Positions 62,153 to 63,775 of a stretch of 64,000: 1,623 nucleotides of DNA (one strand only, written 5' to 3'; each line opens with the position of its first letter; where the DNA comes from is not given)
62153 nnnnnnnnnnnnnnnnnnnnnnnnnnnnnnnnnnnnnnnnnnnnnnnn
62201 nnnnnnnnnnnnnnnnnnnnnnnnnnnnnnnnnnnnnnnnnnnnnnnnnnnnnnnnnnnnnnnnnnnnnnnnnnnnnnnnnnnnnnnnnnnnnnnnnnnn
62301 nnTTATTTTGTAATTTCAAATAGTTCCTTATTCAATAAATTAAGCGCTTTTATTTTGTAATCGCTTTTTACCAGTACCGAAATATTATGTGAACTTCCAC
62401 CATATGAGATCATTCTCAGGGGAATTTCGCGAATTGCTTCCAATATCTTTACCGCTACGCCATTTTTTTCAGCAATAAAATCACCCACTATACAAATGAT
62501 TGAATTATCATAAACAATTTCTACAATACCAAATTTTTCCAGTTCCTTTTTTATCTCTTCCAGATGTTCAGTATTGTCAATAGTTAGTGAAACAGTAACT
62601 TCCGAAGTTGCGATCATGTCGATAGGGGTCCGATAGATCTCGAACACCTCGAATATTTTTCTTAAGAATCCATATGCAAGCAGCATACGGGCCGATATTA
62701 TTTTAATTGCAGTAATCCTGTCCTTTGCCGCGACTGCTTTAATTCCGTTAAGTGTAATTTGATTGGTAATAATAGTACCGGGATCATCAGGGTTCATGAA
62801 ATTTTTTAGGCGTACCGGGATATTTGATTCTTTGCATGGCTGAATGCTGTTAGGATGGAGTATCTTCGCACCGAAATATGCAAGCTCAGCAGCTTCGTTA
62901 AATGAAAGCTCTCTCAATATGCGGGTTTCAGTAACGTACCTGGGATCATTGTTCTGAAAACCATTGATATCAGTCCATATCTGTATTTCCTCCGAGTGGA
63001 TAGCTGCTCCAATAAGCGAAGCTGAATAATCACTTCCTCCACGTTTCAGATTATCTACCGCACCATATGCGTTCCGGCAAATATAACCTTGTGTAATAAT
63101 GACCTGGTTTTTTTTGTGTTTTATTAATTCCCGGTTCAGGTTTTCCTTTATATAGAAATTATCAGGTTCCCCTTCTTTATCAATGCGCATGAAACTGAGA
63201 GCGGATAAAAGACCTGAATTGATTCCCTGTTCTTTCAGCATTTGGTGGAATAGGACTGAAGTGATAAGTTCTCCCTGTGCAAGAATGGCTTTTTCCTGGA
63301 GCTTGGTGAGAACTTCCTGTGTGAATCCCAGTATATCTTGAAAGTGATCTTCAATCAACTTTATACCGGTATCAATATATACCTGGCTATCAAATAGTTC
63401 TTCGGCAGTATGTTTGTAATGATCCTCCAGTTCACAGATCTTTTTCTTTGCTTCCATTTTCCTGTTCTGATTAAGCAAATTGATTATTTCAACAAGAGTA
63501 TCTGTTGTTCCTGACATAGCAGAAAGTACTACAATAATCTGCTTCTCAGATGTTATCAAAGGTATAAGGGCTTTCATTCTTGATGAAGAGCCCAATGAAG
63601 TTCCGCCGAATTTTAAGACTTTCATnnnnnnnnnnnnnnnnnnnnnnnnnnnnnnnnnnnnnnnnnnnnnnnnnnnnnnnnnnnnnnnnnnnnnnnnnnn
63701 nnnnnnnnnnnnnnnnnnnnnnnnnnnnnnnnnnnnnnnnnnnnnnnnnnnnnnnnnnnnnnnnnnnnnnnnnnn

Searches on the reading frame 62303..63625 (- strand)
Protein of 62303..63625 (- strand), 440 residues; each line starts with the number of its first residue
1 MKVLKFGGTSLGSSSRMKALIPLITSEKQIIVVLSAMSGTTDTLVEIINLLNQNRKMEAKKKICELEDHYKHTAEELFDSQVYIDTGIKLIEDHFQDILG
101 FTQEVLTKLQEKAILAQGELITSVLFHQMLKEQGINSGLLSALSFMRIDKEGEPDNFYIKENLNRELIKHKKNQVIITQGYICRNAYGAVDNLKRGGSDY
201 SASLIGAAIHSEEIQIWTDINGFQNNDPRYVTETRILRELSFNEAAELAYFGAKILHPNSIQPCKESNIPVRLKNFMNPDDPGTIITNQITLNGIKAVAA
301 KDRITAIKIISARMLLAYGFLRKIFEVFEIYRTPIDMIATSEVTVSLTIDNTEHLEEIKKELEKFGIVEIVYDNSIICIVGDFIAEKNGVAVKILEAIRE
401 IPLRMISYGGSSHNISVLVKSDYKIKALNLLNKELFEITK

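Call 13: search_protein_families(library=pfam, proteins=[window:62303-63625:-])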
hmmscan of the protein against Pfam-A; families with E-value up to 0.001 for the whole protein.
window:62303-63625:- (440 aa): 3 families
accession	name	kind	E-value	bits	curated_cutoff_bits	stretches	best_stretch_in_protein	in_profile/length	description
PF00696.33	AA_kinase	-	1.6e-38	133.2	24.9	1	2-275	3-234/234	Amino acid kinase family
PF22468.2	ACT_9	-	9.8e-21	73.7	27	2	377-435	1-61/61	ACT domain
PF13840.12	ACT_7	-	0.00011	22.4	27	0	375-432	7-64/65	ACT domain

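Call 75: find_encoding_contigs(protein=window:62303-63625:-, flank=3000, max_places=10)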
Protein window:62303-63625:- (440 aa): 13 contigs read that carry it; 5 places shown.
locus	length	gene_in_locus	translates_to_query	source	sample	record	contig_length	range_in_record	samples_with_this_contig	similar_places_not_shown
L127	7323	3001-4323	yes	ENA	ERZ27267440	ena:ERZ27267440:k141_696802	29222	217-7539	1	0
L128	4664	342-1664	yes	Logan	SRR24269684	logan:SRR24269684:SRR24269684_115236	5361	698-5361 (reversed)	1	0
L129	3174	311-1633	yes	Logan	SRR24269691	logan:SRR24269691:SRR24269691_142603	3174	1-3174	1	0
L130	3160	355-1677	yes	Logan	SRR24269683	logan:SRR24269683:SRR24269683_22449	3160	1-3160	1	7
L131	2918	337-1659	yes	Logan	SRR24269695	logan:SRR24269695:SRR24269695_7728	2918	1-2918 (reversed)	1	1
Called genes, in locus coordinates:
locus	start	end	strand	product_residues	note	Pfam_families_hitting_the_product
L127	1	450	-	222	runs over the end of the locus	?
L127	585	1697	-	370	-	PF16401:DUF5009 (weak)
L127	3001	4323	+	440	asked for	PF00696:AA_kinase, PF22468:ACT_9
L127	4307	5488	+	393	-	PF00278:Orn_DAP_Arg_deC, PF02784:Orn_Arg_deC_N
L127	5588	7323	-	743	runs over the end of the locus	PF00111:Fer2, PF17651:Raco_middle, PF14574:RACo_C_ter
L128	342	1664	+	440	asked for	PF00696:AA_kinase, PF22468:ACT_9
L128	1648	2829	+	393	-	PF00278:Orn_DAP_Arg_deC, PF02784:Orn_Arg_deC_N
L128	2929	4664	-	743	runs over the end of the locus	PF00111:Fer2, PF17651:Raco_middle, PF14574:RACo_C_ter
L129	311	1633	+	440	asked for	PF00696:AA_kinase, PF22468:ACT_9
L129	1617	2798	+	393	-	PF00278:Orn_DAP_Arg_deC, PF02784:Orn_Arg_deC_N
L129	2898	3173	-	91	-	?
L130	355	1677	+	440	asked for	PF00696:AA_kinase, PF22468:ACT_9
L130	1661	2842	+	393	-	PF00278:Orn_DAP_Arg_deC, PF02784:Orn_Arg_deC_N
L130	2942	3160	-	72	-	?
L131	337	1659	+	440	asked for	PF00696:AA_kinase, PF22468:ACT_9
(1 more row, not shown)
